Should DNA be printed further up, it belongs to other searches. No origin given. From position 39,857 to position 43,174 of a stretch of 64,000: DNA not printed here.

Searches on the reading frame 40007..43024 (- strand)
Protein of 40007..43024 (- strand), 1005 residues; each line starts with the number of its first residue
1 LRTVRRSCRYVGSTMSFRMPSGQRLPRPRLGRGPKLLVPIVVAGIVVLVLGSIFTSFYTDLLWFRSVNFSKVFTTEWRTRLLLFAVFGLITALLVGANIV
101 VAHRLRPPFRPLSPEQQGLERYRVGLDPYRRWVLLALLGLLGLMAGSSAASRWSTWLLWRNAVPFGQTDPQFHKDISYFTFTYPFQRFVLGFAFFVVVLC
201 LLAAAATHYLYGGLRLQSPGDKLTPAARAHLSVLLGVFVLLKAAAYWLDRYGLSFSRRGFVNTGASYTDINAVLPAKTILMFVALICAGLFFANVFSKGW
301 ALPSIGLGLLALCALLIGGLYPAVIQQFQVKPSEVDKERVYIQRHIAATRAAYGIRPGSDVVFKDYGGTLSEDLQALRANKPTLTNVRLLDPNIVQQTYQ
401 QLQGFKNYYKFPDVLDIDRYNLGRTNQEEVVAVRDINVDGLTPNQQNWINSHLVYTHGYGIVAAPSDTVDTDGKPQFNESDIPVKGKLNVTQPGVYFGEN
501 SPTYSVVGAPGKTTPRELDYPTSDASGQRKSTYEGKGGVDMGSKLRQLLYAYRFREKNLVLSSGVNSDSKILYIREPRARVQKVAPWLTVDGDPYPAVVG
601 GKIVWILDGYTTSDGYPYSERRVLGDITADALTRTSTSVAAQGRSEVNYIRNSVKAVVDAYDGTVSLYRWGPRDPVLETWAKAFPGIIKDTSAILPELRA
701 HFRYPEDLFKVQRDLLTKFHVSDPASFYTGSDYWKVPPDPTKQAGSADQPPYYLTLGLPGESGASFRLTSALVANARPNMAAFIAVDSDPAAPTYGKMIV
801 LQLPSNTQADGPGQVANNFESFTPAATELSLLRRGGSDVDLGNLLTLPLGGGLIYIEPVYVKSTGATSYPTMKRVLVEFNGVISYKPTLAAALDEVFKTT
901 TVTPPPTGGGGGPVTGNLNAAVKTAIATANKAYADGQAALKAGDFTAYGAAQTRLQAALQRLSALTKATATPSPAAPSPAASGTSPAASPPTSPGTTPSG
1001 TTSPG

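Call 13: find_related_loci(query=window:40007-43024:-, collection=genome_contigs, flank=10000)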
Query window:40007-43024:- (1005 aa) in genome_contigs; peptide patterns used: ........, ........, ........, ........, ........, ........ (x = any residue, [..] = any of these).
562 stretches matched a pattern; 502 encode a relative of the query (tblastn E <= 1e-3); the best 80 are kept; 80 distinct loci.
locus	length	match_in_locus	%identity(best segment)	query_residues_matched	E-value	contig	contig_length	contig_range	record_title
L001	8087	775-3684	77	5-970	0e+0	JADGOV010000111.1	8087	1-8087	MAG: Frankiaceae bacterium isolate Chersky.23_6 contig-100_1756, whole genome shotgun sequence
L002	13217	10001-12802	56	35-976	0e+0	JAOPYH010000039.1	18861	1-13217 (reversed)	MAG: Streptosporangiaceae bacterium isolate RYN_222 scaffold_8748, whole genome shotgun sequence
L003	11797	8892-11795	55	15-988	0e+0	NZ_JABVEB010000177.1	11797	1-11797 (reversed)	Actinomadura sp. HBU206391 contig177, whole genome shotgun sequence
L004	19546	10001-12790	55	35-970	0e+0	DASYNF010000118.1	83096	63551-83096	MAG TPA_asm: Actinomadura sp. isolate SMAG_U4394 k141_362988, whole genome shotgun sequence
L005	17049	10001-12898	53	30-999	0e+0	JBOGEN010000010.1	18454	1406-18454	MAG: Actinomycetes bacterium isolate SC-S_metawrap_bin.74 k127_809289, whole genome shotgun sequence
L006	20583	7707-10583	56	10-959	0e+0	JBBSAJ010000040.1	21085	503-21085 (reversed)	MAG: Actinomycetes bacterium isolate La6_maxbin2.348 La6_maxbin2.348_K_1524802_L_21085_cov_22.2403, whole genome shotgun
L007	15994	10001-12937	55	7-1001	0e+0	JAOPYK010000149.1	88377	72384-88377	MAG: Streptosporangiaceae bacterium isolate RYN_225 scaffold_1772583, whole genome shotgun sequence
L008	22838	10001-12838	53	12-962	0e+0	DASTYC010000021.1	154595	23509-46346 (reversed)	MAG TPA_asm: Streptosporangiaceae bacterium isolate SMAG_U2431 k141_555640, whole genome shotgun sequence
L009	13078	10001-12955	54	28-1000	0e+0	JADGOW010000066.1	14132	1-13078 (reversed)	MAG: Frankiaceae bacterium isolate Chersky.28_11 contig-100_842, whole genome shotgun sequence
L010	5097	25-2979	53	13-1004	0e+0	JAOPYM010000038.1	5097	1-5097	MAG: Actinomycetes bacterium isolate RYN_227 scaffold_927920, whole genome shotgun sequence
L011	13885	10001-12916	53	30-999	0e+0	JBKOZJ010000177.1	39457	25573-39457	MAG: Actinomycetota bacterium isolate GB_HAYS_MAG_00037 GB_HAYS_000000947603, whole genome shotgun sequence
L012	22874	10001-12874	54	6-984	0e+0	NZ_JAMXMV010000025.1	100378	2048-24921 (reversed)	Actinoallomurus soli strain WRP6H-15 NODE_25_length_100378_cov_15.571456, whole genome shotgun sequence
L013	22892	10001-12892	52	6-971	0e+0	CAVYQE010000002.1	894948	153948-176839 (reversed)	MAG: uncultured Actinomycetota bacterium isolate MFD05502.bin.1.113 genome assembly, contig: contig_2737, whole genome s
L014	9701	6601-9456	53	7-956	0e+0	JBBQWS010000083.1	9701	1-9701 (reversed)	MAG: Actinomycetes bacterium isolate Co_metawrap_2071 Cmw_2071_k141_16094387_length_9701_cov_11.9954, whole genome shotg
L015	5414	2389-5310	53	15-983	0e+0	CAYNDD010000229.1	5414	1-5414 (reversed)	MAG TPA_asm: uncultured Frankiaceae bacterium isolate binchicken_co54_360 genome assembly, contig: NODE_28577_length_541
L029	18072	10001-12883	54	24-965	0e+0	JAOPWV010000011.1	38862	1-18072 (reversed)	MAG: Frankiales bacterium isolate RYN_183 scaffold_1164283, whole genome shotgun sequence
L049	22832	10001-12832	52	52-972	0e+0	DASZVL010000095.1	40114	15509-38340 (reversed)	MAG TPA_asm: Mycobacteriales bacterium isolate SMAG_U6130 k141_747988, whole genome shotgun sequence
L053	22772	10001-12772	54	52-968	0e+0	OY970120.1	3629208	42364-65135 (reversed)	MAG: uncultured Actinomycetota bacterium isolate MFD01275.bin.c.22 genome assembly, chromosome: 1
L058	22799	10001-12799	52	37-964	0e+0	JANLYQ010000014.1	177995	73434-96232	MAG: Sporichthyaceae bacterium isolate OTE_14_metabat.278 OTE_14_k141_2830788, whole genome shotgun sequence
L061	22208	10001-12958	53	14-983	0e+0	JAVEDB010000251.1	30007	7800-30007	MAG: Actinomycetota bacterium isolate BP_167 scaffold_3825170, whole genome shotgun sequence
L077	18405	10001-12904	53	13-969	0e+0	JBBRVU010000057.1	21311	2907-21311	MAG: Actinomycetes bacterium isolate La3_metabat2.225 La3_metabat2.225_K_1548208_L_21311_cov_23.4354, whole genome shotg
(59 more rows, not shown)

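Call 29: find_homologous_proteins(query=window:40007-43024:-, max_evalue=1e-100)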
Query window:40007-43024:- (1005 aa): 7549 proteins with E <= 1e-100 among 8000 candidates; the best 120 are listed.
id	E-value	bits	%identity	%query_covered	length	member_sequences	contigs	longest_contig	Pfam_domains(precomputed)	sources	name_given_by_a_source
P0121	0.0e+0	2036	90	98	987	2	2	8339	PF03699.19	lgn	-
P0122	0.0e+0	1912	86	95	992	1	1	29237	PF03699.19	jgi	jgi:uncharacterized protein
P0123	0.0e+0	1901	84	99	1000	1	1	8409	PF03699.19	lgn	-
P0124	0.0e+0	1717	77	95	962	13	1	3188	PF03699.19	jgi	-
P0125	0.0e+0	1607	71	98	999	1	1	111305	PF03699.19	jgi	-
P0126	0.0e+0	1460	66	97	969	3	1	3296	PF03699.19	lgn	-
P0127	0.0e+0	1451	67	95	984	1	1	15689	PF03699.19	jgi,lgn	jgi:uncharacterized membrane protein (UPF0182 family)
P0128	0.0e+0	1301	60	97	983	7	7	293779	PF03699.19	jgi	-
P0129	0.0e+0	1296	59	95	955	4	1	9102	PF03699.19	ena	-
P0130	0.0e+0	1294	61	94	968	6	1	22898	PF03699.19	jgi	jgi:uncharacterized membrane protein (UPF0182 family)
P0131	0.0e+0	1294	61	93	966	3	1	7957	PF03699.19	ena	-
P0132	0.0e+0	1292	61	89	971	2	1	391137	PF03699.19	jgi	-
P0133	0.0e+0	1291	61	92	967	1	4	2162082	PF03699.19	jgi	jgi:uncharacterized membrane protein (UPF0182 family)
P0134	0.0e+0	1291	61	93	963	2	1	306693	PF03699.19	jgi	jgi:uncharacterized membrane protein (UPF0182 family)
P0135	0.0e+0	1281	59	95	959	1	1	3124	PF03699.19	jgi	jgi:uncharacterized membrane protein (UPF0182 family)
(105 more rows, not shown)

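Call 30: find_encoding_contigs(protein=P0122, flank=10000, max_places=3)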
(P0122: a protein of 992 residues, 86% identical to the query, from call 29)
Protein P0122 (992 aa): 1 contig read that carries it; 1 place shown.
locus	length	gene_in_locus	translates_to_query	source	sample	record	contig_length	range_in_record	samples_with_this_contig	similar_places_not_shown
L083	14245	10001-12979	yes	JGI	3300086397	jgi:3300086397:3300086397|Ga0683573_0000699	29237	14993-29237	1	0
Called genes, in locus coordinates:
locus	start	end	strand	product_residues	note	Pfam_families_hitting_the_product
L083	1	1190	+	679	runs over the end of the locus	PF00580:UvrD-helicase, PF13245:AAA_19, PF13361:UvrD_C, PF13538:UvrD_C_2, PF00570:HRDC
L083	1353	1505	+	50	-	-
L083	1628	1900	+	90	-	PF02467:Whib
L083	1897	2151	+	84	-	-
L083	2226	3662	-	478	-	PF03109:ABC1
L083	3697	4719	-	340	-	PF00899:ThiF (weak)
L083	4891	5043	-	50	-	PF18930:DUF5679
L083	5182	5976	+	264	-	PF00378:ECH_1, PF16113:ECH_2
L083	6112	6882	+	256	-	PF01863:YgjP-like, PF10263:SprT-like (weak)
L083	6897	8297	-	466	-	PF10103:Zincin_2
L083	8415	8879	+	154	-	PF02391:MoaE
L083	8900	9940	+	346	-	PF00595:PDZ (weak), PF13180:PDZ_2, PF17820:PDZ_6, PF05362:Lon_C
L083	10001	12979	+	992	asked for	PF03699:UPF0182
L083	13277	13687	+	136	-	-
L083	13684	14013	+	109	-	-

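Call 31: find_encoding_contigs(protein=P0121, flank=10000, max_places=3)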
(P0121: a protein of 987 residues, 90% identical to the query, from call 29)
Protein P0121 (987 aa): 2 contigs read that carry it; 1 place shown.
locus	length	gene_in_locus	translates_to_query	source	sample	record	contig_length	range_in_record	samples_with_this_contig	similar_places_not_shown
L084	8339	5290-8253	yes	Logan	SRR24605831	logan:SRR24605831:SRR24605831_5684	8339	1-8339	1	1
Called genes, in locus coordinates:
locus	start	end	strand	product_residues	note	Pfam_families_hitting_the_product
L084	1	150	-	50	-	PF18930:DUF5679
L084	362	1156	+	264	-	PF00378:ECH_1, PF16113:ECH_2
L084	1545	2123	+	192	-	PF01863:YgjP-like, PF08325:WLM (weak)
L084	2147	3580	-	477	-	PF10103:Zincin_2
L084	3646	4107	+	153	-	PF02391:MoaE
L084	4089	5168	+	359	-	PF13180:PDZ_2, PF00595:PDZ (weak), PF17820:PDZ_6 (weak), PF05362:Lon_C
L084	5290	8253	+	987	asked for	PF03699:UPF0182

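Call 63: search_protein_families(library=pfam, max_evalue=0.0001, proteins=[L049:13351-14667:+, L061:14466-15785:-, L008:13322-14527:-, L077:13946-15544:+, L058:13640-15466:-, L029:13427-16279:+, L006:11248-13965:+, L004:13484-14959:-, L053:17058-17996:-, L001:6144-8087:-])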
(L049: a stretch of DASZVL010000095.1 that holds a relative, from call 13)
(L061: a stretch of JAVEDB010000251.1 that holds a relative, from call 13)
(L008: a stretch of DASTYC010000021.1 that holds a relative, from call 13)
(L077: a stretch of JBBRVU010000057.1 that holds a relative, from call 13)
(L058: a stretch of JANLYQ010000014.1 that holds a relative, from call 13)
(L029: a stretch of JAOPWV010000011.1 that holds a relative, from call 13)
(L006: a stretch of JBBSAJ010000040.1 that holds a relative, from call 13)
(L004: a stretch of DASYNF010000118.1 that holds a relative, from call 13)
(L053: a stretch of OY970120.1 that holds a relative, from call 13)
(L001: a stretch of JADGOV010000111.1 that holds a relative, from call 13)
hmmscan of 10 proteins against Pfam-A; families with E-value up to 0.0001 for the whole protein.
L049:13351-14667:+ (439 aa): 0 families

L061:14466-15785:- (440 aa): 2 families
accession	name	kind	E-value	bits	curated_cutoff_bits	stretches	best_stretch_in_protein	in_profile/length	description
PF07702.18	UTRA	-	3.5e-32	111.6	23.8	1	293-431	3-140/141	UTRA domain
PF00392.27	GntR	-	7.2e-20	70.9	27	1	198-259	3-64/64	Bacterial regulatory proteins, gntR family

L008:13322-14527:- (402 aa): 5 families
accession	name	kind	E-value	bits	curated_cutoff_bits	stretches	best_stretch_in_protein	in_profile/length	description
PF00266.25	Aminotran_5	-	1.8e-71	241.6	21.5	1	20-383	1-370/371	Aminotransferase class-V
PF01212.27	Beta_elim_lyase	-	2.9e-09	37.1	27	1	64-199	35-173/288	Beta-eliminating lyase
PF01041.23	DegT_DnrJ_EryC1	-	6.4e-09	35.9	19.8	1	107-201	64-152/360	DegT/DnrJ/EryC1/StrS aminotransferase family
PF00155.27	Aminotran_1_2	-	4.6e-06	26.5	19.7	1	25-202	14-193/361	Aminotransferase class I and II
PF01053.26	Cys_Met_Meta_PP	-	6.7e-05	22.1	27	1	124-217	108-195/381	Cys/Met metabolism PLP-dependent enzyme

L077:13946-15544:+ (533 aa): 8 families
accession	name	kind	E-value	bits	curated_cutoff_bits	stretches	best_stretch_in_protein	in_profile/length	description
PF13683.12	rve_3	-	3.4e-20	72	26.5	1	273-341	1-67/67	Integrase core domain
PF00665.32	rve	-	1.6e-15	57.7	32.6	1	180-285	3-102/102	Integrase core domain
PF22483.2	Mu-transpos_C_2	-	9.9e-14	51.3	27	1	376-428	12-64/73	Mu transposase, C-terminal domain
PF13565.12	HTH_32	-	3.4e-13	50.4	33.7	1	79-155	1-73/73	Homeodomain-like domain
PF13518.12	HTH_28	-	9.6e-11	42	25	1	52-103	1-51/52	Helix-turn-helix domain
PF13384.12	HTH_23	-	4.7e-08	33.1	24.6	1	50-94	4-47/50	Homeodomain-like domain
PF13551.12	HTH_29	-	7.1e-06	26.5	28.1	1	53-103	1-53/64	Winged helix-turn helix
PF01527.26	HTH_Tnp_1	-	3.5e-05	24.4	24.1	0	51-91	10-52/75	Transposase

L058:13640-15466:- (609 aa): 2 families
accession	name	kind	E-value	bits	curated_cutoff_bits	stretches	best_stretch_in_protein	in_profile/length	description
PF07690.21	MFS_1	-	6.8e-20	71.7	33.4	2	77-286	4-213/347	Major Facilitator Superfamily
PF00027.35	cNMP_binding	-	3e-15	56.4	27.5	1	495-571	3-82/89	Cyclic nucleotide-binding domain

L029:13427-16279:+ (951 aa): 2 families
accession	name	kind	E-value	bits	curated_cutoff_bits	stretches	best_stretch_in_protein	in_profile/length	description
PF19040.6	SGNH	-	3.2e-36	125.7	27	1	717-938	10-246/248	SGNH domain (fused to AT3 domains)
PF01757.29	Acyl_transf_3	-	3.3e-29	102.4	31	1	268-590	3-323/326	Acyltransferase domain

L006:11248-13965:+ (906 aa): 1 family
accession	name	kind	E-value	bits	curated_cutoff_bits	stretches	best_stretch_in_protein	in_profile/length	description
PF12728.13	HTH_17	-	3.1e-09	37.4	27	0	661-707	4-45/51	Helix-turn-helix domain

L004:13484-14959:- (492 aa): 4 families
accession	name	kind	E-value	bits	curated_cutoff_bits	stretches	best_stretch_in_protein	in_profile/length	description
PF01370.27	Epimerase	-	2.4e-20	73.4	20.9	1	146-377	1-240/240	NAD dependent epimerase/dehydratase family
PF01073.25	3Beta_HSD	-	8.9e-11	41.8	22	1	147-291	1-157/280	3-beta hydroxysteroid dehydrogenase/isomerase family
PF13460.12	NAD_binding_10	-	8.9e-09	35.9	27.2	1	150-296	1-136/184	NAD(P)H-binding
PF16363.11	GDP_Man_Dehyd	-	1.3e-06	28.5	27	1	207-448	77-324/332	GDP-mannose 4,6 dehydratase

L053:17058-17996:- (313 aa): 2 families
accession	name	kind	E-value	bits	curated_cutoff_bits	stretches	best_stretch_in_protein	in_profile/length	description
PF04542.20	Sigma70_r2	-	1e-14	54.5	24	1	29-94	3-69/71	Sigma-70 region 2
PF08281.18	Sigma70_r4_2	-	4.9e-11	42.5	25.7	1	135-185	3-53/54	Sigma-70, region 4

L001:6144-8087:- (648 aa): 2 families
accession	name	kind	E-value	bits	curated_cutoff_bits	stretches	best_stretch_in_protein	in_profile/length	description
PF00196.25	GerE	-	1.6e-15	56.9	23.5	1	587-639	3-55/57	Bacterial regulatory proteins, luxR family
PF08281.18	Sigma70_r4_2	-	7.9e-05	22.7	25.7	0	587-627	11-52/54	Sigma-70, region 4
